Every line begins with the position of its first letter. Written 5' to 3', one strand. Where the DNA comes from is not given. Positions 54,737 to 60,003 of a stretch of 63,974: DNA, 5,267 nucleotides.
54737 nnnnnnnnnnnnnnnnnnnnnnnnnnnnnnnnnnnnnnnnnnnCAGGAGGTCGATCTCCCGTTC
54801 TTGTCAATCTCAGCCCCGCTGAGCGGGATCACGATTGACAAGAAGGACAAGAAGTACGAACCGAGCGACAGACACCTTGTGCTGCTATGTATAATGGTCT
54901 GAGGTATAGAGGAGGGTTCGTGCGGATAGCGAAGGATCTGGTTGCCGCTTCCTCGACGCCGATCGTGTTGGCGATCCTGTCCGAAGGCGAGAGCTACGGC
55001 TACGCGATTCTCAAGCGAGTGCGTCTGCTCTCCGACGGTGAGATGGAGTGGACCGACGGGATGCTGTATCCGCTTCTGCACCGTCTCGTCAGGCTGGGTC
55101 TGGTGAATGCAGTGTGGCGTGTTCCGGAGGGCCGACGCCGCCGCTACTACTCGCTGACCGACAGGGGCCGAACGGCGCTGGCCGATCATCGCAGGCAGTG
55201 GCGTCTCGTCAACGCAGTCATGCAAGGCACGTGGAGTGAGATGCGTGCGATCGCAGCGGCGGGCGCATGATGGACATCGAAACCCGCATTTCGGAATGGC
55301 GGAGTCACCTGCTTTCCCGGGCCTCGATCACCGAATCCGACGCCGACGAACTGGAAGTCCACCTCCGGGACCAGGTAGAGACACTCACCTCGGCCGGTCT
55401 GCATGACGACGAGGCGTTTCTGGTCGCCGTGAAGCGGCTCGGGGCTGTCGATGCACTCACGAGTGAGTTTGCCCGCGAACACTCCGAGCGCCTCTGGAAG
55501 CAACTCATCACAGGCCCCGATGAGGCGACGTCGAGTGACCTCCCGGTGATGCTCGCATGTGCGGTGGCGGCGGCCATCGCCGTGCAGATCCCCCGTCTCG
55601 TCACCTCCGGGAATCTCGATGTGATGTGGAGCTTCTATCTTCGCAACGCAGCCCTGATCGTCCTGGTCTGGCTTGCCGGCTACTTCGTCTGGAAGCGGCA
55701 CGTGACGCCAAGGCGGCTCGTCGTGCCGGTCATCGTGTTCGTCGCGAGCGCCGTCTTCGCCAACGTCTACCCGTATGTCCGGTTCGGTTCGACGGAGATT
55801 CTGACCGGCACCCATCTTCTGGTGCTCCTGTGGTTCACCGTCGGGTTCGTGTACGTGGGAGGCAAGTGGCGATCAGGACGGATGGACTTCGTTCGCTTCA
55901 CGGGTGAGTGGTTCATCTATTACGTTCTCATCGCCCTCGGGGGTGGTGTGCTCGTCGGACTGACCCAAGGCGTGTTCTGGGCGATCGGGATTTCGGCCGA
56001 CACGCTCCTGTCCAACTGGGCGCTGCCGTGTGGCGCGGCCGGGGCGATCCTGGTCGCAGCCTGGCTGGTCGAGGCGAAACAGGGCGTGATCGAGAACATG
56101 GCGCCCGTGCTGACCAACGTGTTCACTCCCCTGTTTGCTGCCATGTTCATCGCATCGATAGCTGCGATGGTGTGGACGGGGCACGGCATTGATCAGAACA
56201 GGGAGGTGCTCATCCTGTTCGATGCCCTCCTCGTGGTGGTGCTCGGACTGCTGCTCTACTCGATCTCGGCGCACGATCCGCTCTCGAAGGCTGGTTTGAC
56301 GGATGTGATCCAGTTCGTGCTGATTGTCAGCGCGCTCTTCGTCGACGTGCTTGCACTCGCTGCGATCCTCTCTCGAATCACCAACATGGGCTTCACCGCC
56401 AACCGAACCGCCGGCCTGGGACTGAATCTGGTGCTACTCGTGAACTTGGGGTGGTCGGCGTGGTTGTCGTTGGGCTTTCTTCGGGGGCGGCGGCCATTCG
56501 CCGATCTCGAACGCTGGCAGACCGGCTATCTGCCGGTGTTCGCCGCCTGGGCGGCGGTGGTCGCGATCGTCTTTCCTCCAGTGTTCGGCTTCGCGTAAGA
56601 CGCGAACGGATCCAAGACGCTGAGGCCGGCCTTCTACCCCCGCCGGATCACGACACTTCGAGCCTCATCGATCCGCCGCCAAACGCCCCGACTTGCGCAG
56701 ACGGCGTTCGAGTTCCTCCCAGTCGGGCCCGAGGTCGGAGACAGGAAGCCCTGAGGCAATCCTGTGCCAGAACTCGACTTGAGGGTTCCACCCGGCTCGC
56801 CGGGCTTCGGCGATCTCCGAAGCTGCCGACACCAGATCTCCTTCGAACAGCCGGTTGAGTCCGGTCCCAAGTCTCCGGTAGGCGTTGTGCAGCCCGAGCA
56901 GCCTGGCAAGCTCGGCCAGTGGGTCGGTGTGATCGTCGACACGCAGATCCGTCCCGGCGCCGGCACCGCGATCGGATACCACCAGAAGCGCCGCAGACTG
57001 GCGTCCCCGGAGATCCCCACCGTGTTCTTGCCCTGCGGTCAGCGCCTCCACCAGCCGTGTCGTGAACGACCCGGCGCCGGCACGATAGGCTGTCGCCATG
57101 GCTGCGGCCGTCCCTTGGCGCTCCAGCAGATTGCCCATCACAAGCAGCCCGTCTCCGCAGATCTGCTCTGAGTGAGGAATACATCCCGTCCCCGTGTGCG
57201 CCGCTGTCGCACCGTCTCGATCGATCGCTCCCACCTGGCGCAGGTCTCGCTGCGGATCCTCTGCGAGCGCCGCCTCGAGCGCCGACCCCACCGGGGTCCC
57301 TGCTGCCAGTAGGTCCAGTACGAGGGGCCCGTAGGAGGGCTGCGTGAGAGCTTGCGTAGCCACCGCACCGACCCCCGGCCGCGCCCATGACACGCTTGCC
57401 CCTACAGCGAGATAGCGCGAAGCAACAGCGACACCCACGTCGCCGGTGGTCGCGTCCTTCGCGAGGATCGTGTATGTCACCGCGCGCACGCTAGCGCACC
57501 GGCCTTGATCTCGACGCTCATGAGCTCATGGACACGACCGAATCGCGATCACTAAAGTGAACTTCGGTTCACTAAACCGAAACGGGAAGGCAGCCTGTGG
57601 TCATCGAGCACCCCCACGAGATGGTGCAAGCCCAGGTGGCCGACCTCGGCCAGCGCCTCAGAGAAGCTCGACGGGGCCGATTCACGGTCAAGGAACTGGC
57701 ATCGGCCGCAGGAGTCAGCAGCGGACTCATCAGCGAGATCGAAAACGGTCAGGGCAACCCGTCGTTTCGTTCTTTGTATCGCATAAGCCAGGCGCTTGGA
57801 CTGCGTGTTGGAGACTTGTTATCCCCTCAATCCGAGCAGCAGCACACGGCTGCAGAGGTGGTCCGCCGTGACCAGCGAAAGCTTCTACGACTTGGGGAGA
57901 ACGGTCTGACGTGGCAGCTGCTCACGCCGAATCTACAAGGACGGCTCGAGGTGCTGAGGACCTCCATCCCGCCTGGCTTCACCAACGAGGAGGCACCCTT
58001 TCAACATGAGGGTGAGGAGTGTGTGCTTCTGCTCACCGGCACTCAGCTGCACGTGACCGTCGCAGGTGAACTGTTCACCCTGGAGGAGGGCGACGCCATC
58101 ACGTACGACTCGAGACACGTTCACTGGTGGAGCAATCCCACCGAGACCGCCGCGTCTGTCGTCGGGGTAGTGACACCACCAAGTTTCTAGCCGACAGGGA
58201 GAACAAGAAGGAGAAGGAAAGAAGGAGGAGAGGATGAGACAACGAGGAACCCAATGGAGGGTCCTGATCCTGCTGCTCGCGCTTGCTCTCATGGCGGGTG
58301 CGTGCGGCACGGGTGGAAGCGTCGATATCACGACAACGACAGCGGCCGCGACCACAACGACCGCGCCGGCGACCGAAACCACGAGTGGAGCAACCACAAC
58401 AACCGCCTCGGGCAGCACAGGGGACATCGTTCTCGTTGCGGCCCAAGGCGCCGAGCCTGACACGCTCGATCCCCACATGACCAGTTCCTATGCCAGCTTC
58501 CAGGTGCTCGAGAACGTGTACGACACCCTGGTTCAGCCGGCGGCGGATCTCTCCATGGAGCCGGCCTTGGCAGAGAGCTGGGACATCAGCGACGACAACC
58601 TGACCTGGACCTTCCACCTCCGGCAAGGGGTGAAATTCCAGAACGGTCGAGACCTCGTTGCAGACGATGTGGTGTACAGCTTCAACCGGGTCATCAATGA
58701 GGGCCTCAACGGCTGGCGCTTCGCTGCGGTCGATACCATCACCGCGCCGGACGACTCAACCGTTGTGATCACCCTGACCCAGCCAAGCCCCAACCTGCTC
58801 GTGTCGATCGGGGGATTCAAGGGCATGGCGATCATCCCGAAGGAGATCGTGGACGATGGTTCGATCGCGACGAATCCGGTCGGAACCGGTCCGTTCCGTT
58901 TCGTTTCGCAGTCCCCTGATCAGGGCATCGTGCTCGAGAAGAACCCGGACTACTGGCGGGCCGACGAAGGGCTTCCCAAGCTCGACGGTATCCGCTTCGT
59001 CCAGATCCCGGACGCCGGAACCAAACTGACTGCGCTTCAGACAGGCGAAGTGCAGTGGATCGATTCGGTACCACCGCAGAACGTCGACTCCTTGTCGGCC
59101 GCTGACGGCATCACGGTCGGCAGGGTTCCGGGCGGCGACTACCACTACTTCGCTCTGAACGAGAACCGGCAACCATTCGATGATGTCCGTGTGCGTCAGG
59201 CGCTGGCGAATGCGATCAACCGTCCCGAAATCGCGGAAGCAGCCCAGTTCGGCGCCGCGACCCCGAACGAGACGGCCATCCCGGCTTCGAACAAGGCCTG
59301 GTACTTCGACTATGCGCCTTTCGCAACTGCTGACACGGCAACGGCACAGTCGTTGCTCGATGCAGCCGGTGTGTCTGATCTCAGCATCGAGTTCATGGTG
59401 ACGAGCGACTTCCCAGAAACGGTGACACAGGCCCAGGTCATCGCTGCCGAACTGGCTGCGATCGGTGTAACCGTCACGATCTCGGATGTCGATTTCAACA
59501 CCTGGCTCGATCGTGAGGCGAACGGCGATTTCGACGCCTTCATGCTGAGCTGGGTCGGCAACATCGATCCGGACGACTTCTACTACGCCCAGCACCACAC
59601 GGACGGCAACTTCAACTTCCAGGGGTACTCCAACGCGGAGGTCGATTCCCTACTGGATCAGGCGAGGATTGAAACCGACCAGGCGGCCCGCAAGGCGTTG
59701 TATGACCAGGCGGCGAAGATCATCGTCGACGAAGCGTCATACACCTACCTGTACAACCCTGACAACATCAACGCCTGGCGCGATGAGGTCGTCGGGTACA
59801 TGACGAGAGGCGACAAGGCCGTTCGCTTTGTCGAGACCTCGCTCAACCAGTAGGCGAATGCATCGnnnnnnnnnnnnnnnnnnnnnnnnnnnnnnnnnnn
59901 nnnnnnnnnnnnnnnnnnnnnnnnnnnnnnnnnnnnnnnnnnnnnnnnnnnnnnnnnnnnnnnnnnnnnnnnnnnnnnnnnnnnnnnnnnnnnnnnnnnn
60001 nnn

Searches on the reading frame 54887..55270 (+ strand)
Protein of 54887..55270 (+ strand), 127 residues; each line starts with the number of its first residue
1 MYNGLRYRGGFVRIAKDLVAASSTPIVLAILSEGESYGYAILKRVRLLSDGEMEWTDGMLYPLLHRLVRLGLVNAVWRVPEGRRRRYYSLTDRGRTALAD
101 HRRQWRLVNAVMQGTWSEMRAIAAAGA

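Call 67: search_protein_families(library=pfam, proteins=[window:54887-55270:+], max_evalue=0.01)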
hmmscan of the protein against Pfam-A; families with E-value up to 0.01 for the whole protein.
window:54887-55270:+ (127 aa): 2 families
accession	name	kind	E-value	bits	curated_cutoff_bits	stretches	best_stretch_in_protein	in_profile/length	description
PF03551.20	PadR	-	6.2e-22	77.8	27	1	27-99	1-74/75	Transcriptional regulator PadR-like family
PF13601.12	HTH_34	-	0.0024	18.4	27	1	52-101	23-72/80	Winged helix DNA-binding domain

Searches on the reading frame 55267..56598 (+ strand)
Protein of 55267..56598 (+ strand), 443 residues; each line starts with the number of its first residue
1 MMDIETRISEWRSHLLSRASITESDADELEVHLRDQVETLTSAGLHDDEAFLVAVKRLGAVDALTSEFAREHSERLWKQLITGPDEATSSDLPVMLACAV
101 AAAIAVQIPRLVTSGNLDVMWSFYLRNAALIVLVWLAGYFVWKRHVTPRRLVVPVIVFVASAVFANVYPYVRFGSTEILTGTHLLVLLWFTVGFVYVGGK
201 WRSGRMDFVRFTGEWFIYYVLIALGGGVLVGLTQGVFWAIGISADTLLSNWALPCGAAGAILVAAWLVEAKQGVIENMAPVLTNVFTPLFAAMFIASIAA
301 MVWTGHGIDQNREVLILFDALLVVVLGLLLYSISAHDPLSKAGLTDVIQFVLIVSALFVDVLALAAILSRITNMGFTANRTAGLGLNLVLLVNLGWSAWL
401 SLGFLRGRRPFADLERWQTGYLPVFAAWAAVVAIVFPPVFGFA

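Call 16: search_protein_families(library=ncbifam, proteins=[window:55267-56598:+], max_evalue=0.00001)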
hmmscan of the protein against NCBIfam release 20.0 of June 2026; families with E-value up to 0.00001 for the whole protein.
window:55267-56598:+ (443 aa): 1 family
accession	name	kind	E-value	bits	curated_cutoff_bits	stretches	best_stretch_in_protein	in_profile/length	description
NF038403.1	perm_prefix_1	domain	1.1e-09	37.9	30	1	12-68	2-58/59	permease prefix domain 1-containing protein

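Call 30: search_protein_families(library=pfam, proteins=[window:55267-56598:+], max_evalue=0.001)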
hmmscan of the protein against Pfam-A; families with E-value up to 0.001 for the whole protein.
window:55267-56598:+ (443 aa): 0 families

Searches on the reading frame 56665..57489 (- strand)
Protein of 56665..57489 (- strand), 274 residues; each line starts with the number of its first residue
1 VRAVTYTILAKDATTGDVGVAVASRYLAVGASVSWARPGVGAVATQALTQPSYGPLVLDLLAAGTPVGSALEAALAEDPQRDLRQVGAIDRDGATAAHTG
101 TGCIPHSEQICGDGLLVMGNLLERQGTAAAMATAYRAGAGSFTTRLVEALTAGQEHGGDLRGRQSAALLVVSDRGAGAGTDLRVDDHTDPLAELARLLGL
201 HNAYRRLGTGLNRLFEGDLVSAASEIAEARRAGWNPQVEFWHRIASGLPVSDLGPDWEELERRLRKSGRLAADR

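Call 16: search_protein_families(library=ncbifam, proteins=[window:56665-57489:-], max_evalue=0.00001)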
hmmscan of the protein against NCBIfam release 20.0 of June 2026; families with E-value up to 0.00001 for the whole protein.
window:56665-57489:- (274 aa): 0 families

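Call 30: search_protein_families(library=pfam, proteins=[window:56665-57489:-], max_evalue=0.001)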
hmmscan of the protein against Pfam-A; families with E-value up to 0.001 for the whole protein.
window:56665-57489:- (274 aa): 1 family
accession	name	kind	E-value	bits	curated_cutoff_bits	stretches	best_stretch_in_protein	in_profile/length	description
PF06267.17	DUF1028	-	1.5e-64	217.8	26.2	1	5-194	1-193/193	Family of unknown function (DUF1028)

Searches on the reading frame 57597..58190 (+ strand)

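Call 21: search_protein_families(library=ncbifam, proteins=[window:57597-58190:+], max_evalue=0.00001)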
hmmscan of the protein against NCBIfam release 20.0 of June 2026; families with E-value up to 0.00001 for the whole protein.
window:57597-58190:+ (197 aa): 6 families
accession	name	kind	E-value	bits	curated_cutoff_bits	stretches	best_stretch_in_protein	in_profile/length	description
NF007408.0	PRK09943.1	equivalog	2.8e-16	59.6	211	1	16-197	7-185/185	HTH-type transcriptional regulator PuuR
NF006015.0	PRK08154.1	subfamily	1.7e-12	47.1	204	1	12-85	26-100/314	anaerobic benzoate catabolism transcriptional regulator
TIGR03070.1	couple_hipB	subfamily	1.1e-09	38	71.65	1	16-70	2-57/58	type II toxin-antitoxin system Y4mF family antitoxin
NF010465.0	PRK13890.1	equivalog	2.5e-06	27.6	96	1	27-77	17-67/121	conjugal transfer protein TrbA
NF041677.1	trans_regClgR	equivalog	2.8e-06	27.4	170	1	17-86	9-79/113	transcriptional regulator ClgR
NF047948.1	male_kill_WMK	equivalog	3e-06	26.9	300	1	8-88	154-235/300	WO male-killing family protein Wmk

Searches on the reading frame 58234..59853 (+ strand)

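Call 21: search_protein_families(library=ncbifam, proteins=[window:58234-59853:+], max_evalue=0.00001)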
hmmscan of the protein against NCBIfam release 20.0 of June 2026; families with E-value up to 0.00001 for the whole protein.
window:58234-59853:+ (539 aa): 12 families
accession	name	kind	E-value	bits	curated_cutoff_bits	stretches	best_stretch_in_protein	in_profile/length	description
NF045468.1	Opp5A_nikA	equivalog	7.7e-64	216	600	1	73-525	26-475/488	nickel ABC transporter substrate-binding protein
NF043070.1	DppA_dipep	equivalog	1.5e-55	188.8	1005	1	59-525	23-522/535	dipeptide ABC transporter periplasmic-binding protein DppA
NF045467.1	Opp4A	equivalog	5.6e-55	186.6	650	1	45-524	16-543/556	oligopeptide ABC transporter substrate-binding protein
NF011942.0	PRK15413.1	equivalog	2.2e-53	181.7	594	1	54-536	17-510/512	glutathione ABC transporter substrate-binding protein GsiB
TIGR02294.1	nickel_nikA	equivalog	3.9e-49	167.5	393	1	69-506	10-470/501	nickel ABC transporter substrate-binding protein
NF011689.0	PRK15109.1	equivalog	1.4e-41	142.9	560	1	67-522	36-523/547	ABC transporter substrate-binding protein SapA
NF007287.0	PRK09755.1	equivalog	1.4e-37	129.8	1098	2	169-522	157-516/535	ABC transporter substrate-binding protein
NF011684.0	PRK15104.1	equivalog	2.2e-37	129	947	1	37-522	11-524/543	oligopeptide ABC transporter substrate-binding protein OppA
NF047575.1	opine_bind_CntA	exception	1.2e-34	119.8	800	1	65-503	37-499/535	staphylopine-dependent metal ABC transporter substrate-binding lipoprotein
TIGR04028.1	SBP_KPN_01854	hypoth_equivalog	2.6e-29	102.1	468.5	1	78-524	13-495/509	TIGR04028 family ABC transporter substrate-binding protein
NF010149.0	PRK13626.1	equivalog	8.6e-19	67.6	476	1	107-230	163-280/552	HTH-type transcriptional regulator SgrR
NF043077.1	MMSYN1_0169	equivalog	7.9e-07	27.9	650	1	83-137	56-110/896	oligopeptide ABC transporter substrate-binding protein OppA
